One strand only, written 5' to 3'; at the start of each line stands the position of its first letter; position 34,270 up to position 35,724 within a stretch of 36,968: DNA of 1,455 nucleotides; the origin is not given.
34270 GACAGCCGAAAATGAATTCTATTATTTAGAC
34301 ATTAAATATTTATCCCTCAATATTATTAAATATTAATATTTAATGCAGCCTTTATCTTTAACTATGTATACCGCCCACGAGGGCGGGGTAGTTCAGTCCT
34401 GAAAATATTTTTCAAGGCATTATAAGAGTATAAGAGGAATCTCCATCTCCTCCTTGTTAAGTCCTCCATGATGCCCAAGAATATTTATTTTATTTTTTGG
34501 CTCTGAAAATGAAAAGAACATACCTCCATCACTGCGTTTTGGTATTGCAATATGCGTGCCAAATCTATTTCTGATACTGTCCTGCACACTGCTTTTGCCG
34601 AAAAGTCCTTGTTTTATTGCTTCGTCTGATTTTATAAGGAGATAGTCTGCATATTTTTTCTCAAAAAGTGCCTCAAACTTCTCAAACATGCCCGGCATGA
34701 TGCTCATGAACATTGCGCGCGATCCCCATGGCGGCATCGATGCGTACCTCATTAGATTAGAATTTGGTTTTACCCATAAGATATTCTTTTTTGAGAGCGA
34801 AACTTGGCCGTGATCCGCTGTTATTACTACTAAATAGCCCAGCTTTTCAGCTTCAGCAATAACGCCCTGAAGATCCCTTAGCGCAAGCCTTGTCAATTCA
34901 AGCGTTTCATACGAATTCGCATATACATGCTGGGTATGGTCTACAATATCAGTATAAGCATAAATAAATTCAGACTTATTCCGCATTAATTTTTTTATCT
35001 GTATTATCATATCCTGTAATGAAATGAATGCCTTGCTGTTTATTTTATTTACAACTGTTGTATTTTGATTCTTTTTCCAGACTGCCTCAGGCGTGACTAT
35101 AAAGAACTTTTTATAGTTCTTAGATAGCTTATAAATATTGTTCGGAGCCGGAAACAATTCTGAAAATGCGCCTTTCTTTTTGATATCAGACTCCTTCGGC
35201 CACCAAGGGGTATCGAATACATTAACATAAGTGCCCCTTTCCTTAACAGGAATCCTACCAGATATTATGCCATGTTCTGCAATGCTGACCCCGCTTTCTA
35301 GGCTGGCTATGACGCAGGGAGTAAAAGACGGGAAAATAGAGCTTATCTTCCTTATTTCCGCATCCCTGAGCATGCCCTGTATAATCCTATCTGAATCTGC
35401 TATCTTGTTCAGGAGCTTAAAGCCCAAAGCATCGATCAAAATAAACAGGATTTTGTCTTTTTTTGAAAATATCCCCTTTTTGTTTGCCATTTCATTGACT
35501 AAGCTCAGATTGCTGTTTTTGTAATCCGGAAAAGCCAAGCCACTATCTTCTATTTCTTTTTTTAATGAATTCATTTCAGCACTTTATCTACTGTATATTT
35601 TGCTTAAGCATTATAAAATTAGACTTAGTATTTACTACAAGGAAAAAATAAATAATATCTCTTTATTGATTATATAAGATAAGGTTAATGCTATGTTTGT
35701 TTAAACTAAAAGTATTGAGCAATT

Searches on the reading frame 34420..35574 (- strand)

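Call 59: search_protein_families(library=pfam, proteins=[window:34420-35574:-], max_evalue=0.00001)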
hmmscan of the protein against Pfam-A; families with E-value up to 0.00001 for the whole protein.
window:34420-35574:- (384 aa): 2 families
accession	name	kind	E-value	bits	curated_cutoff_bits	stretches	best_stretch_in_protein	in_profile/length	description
PF01663.27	Phosphodiest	-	4e-13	50.1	23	1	43-269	2-233/342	Type I phosphodiesterase / nucleotide pyrophosphatase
PF08665.17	PglZ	-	5.9e-09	36.6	25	0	169-258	78-173/179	PglZ domain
